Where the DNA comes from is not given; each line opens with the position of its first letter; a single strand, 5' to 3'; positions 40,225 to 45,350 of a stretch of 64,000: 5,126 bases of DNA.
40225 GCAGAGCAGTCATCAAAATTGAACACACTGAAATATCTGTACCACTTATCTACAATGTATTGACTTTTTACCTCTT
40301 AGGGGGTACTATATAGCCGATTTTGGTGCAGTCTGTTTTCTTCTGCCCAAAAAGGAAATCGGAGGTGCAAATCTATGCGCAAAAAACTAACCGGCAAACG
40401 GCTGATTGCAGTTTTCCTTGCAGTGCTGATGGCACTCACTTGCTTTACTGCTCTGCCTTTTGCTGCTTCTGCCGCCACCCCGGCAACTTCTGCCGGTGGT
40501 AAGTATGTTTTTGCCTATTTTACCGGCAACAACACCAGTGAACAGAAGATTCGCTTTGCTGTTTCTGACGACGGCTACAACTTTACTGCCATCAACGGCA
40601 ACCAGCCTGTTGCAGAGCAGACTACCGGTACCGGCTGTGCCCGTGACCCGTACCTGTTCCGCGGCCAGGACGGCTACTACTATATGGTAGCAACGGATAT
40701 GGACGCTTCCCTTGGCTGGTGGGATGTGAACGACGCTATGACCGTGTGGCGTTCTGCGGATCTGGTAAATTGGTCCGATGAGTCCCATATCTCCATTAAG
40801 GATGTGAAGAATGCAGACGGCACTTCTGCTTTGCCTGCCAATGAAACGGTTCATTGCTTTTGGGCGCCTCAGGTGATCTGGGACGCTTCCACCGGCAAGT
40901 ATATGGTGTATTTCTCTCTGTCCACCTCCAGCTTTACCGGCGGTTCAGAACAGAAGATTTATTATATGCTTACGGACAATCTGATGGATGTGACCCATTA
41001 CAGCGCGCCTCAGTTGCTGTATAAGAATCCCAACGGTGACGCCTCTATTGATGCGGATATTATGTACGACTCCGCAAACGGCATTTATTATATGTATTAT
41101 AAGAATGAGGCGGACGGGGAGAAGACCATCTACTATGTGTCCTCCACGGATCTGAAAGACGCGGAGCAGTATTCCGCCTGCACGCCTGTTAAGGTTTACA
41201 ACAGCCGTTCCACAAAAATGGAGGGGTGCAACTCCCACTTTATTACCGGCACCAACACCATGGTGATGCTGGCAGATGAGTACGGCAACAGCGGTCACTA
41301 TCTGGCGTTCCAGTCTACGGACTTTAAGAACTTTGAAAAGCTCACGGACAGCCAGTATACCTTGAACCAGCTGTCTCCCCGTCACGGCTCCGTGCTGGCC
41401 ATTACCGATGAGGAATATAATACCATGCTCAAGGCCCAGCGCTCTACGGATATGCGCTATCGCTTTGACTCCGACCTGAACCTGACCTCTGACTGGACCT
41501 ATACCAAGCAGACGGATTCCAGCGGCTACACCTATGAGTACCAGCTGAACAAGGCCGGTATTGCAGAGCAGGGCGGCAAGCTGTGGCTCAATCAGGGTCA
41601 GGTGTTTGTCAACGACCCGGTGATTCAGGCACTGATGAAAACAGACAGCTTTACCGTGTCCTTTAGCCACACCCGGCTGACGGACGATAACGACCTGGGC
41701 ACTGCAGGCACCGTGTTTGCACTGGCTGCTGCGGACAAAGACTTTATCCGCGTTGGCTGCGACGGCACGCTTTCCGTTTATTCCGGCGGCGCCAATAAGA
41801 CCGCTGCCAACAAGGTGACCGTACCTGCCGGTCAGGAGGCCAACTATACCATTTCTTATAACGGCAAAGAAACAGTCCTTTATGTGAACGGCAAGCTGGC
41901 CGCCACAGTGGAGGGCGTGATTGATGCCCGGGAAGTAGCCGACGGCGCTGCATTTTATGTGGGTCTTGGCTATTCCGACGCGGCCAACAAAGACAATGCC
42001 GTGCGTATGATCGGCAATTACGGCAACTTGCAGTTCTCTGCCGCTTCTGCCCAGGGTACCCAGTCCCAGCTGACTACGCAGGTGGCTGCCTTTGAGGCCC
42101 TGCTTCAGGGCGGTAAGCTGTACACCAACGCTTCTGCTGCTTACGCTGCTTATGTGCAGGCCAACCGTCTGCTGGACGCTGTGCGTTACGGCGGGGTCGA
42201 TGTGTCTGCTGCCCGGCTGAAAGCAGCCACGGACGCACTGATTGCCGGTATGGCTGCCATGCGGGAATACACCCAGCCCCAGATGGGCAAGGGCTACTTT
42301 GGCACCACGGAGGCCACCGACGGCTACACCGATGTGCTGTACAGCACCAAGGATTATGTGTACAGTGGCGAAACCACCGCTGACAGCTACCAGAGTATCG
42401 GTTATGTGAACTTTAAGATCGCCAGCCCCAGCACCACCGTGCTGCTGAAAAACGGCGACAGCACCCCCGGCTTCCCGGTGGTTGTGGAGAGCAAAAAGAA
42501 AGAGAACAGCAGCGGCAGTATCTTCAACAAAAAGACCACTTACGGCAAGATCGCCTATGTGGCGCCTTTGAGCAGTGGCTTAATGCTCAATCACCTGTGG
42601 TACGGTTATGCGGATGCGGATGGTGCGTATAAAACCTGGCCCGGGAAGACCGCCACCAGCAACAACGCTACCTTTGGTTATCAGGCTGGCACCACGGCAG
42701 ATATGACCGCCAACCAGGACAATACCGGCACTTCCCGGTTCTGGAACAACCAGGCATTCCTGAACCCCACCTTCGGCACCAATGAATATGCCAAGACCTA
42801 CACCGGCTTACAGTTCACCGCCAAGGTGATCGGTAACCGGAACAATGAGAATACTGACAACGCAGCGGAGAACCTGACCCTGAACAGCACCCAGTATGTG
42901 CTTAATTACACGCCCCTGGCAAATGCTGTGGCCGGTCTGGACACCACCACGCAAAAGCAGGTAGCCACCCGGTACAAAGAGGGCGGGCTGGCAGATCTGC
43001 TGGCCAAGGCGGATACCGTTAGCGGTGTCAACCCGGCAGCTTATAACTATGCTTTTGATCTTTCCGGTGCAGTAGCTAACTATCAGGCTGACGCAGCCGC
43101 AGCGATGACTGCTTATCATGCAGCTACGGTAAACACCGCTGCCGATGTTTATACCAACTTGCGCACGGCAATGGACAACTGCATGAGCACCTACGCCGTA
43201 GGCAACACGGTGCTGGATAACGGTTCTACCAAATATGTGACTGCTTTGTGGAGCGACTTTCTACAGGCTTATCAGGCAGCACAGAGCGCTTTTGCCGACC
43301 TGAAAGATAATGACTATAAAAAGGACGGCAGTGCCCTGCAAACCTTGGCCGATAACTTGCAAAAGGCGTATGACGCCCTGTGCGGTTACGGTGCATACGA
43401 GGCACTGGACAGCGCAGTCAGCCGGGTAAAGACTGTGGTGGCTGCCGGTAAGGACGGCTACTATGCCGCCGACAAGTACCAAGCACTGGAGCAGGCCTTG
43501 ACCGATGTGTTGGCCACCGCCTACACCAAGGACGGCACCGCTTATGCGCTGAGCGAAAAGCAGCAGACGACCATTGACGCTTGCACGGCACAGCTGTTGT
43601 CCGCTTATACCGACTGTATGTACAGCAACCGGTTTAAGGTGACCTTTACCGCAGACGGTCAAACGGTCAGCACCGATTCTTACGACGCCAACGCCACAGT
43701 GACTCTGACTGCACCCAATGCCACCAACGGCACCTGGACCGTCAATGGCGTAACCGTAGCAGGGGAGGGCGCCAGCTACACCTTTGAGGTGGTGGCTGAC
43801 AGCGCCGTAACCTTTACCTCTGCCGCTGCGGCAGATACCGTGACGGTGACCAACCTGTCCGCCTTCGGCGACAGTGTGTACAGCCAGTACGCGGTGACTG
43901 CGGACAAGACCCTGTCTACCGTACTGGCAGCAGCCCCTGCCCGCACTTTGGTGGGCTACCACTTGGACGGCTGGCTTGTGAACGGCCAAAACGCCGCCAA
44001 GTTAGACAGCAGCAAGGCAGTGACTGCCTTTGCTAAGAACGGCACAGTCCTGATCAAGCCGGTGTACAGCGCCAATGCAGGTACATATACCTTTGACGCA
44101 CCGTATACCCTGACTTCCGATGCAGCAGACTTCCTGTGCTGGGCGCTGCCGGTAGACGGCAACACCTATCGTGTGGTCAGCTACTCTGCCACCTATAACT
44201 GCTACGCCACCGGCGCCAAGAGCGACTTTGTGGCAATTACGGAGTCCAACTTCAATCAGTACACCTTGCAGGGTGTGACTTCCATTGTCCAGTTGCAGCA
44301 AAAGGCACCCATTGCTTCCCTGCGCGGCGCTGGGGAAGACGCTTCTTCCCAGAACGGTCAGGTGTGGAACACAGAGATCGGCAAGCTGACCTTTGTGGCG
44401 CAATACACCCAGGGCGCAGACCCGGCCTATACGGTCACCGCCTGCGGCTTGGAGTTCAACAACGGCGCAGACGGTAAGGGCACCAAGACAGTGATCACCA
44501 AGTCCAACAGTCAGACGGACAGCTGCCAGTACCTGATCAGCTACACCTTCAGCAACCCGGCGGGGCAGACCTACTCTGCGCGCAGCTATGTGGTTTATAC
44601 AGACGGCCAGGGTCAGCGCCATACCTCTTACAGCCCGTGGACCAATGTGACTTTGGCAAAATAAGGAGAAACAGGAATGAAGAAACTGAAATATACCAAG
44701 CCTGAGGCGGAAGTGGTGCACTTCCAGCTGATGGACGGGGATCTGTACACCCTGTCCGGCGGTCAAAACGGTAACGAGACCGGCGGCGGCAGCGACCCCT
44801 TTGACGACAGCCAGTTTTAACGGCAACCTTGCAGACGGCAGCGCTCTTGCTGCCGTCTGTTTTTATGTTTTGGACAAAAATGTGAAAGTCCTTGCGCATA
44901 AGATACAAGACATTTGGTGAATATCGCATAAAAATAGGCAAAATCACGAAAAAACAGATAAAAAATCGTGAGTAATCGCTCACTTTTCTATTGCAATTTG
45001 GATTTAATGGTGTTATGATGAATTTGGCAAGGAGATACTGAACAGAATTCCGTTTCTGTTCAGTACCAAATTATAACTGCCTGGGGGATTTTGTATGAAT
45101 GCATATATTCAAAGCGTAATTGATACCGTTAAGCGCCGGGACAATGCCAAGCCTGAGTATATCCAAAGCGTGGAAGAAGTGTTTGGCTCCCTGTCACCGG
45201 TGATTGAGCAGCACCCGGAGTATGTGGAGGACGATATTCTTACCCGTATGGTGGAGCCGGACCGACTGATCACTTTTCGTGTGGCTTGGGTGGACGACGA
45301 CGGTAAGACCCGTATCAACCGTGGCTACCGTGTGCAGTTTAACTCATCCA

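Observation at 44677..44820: Unlisted 47-codon ORF coupled to the giant glycosidase gene, with a RiPP/lasso-like leader signature but no maturation genes nearby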

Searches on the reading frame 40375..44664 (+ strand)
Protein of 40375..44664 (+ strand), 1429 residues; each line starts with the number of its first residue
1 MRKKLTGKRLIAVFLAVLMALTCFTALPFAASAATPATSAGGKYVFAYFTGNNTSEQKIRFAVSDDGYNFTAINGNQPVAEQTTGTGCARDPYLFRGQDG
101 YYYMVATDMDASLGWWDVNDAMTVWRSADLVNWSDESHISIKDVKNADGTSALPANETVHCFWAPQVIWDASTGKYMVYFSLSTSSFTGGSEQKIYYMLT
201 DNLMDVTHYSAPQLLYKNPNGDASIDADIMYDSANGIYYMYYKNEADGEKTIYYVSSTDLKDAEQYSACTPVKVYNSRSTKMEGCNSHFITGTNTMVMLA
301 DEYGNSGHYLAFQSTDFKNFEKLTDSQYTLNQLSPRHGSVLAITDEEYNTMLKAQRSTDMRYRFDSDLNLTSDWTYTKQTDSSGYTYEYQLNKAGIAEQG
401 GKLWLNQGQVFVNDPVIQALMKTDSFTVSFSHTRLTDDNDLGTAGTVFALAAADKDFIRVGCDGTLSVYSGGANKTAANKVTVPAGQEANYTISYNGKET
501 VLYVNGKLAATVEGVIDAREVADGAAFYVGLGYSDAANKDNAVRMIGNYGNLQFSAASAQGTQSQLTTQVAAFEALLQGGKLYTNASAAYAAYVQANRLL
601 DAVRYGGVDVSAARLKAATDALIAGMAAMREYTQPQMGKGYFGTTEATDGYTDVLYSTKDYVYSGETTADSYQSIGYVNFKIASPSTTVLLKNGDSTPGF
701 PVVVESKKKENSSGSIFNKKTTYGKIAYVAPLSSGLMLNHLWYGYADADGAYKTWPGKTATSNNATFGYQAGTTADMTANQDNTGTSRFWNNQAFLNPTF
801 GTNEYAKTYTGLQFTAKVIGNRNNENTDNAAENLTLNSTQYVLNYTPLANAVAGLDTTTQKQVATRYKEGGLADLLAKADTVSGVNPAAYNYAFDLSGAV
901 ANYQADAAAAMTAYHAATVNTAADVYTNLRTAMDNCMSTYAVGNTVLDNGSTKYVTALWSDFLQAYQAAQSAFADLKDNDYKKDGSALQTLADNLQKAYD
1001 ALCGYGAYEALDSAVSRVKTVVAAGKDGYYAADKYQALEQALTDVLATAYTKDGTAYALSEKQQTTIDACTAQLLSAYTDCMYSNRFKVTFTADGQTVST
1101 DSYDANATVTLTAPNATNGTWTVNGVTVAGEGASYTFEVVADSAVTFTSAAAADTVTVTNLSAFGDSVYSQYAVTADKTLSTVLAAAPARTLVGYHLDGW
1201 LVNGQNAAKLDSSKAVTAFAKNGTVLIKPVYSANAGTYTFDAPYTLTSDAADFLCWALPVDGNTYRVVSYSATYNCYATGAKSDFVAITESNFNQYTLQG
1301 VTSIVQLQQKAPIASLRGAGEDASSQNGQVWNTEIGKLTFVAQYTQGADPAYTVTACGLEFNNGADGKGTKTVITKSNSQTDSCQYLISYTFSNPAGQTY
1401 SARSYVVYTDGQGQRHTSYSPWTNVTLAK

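Call 6: search_protein_families(library=ncbifam, proteins=[window:40375-44664:+], max_evalue=1)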
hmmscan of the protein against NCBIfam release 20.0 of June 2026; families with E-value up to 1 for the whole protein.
window:40375-44664:+ (1429 aa): 3 families
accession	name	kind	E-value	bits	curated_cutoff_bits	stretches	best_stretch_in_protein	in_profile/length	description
NF052546.1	AlpArbfursidBAD1527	equivalog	1.7e-25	90.2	500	2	43-252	4-212/341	alpha-arabinofuranosidase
NF052550.1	BManbPhaseBMBP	equivalog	0.0013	18.1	450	1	57-148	58-143/296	beta-1,2-mannobiose phosphorylase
NF007025.1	PRK09491.1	equivalog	0.068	13.1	173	1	904-951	16-64/145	ribosomal protein S18-alanine N-acetyltransferase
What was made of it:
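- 40375..44664 (+): Giant secreted protein gene (1429 aa). It has a Sec signal peptide, a GH43-related N-terminal domain, a LamG-like region, a long helical repeat region and beta-rich C-terminal domains. It is the upstream operon partner of the small ORF. NF052546 arabinofuranosidase-like hit at 1.7e-25 (call 6).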

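Call 7: search_protein_families(library=pfam, proteins=[window:40375-44664:+], max_evalue=1)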
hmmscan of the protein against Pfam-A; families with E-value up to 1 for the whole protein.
window:40375-44664:+ (1429 aa): 2 families
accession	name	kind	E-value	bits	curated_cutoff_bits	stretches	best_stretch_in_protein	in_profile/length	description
PF00042.28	Globin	-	0.038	14.9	22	0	957-1073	2-112/117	Globin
PF22820.2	TcaA_3rd_4th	-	0.071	13.5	27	0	489-508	3-22/73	TcaA protein 3rd/4th domain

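Call 43: search_solved_structures(query=window:40375-44661:+, max_evalue=0.01)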
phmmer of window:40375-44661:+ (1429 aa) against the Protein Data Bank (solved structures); distinct sequences matched with E-value up to 0.01: 1.
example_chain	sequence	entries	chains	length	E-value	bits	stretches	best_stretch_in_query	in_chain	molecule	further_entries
7zei_A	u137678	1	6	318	0.0031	18.4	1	152-265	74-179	Ch_Gaf159A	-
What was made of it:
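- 40375..44664 (+): Weak PDB hit to GH159 7zei (call 43).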

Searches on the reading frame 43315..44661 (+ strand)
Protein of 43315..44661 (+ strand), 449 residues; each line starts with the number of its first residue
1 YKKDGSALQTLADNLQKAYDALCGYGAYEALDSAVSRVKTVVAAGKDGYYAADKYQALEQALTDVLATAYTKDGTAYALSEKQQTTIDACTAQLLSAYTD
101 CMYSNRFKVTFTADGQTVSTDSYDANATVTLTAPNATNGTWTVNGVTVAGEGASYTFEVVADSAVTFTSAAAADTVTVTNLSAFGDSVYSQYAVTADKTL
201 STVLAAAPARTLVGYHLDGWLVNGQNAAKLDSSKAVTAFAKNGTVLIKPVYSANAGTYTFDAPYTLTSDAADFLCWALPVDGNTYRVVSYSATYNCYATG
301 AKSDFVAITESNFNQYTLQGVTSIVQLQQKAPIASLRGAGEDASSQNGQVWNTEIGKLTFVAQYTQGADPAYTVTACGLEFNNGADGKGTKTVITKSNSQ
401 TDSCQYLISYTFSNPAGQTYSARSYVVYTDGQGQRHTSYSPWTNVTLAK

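Call 24: find_homologous_proteins(query=window:43315-44661:+, max_evalue=0.001)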
Query window:43315-44661:+ (449 aa): 6 proteins with E <= 0.001 among 8000 candidates.
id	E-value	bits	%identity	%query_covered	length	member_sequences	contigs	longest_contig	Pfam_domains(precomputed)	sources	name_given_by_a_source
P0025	3.9e-273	924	96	100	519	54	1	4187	-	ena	-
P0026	5.6e-270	913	96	98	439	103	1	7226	-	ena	-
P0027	9.1e-190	649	91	78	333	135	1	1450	-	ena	-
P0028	9.4e-132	458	94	49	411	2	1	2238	PF00702.33,PF13246.13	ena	-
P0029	8.2e-45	172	95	22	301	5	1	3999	-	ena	-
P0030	3.1e-14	71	95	10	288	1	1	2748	PF05833.17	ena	-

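Call 26: find_related_loci(query=A2, collection=genome_contigs, flank=10000)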
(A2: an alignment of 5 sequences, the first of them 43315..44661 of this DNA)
Query A2 (449 aa) in genome_contigs; peptide patterns used: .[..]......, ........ (x = any residue, [..] = any of these).
202 stretches matched a pattern; 2 encode a relative of the query (tblastn E <= 1e-3); 2 distinct loci.
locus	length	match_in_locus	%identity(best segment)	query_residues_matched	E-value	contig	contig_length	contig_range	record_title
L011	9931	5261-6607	95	1-449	0e+0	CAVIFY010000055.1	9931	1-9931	Bifidobacteriaceae bacterium isolate G02630-L1_cleanbin_000014 genome assembly, contig: Spades_G02630-L1_contig_3456, wh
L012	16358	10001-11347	84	1-449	0e+0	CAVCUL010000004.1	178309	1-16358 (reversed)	bacterium isolate G02646-L1_cleanbin_000004 genome assembly, contig: Spades_G02646-L1_contig_18, whole genome shotgun se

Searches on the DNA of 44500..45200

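Call 35: search_rna_families(source=window, start=44500, end=45200, threshold=evalue, max_evalue=1)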
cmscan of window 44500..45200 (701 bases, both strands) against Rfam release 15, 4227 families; matches with E-value up to 1: 1.
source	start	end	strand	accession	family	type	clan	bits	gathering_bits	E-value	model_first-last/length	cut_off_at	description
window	44830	44922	-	RF02377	SurA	Gene; sRNA;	-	14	100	0.26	1-279/279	no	SurA sRNA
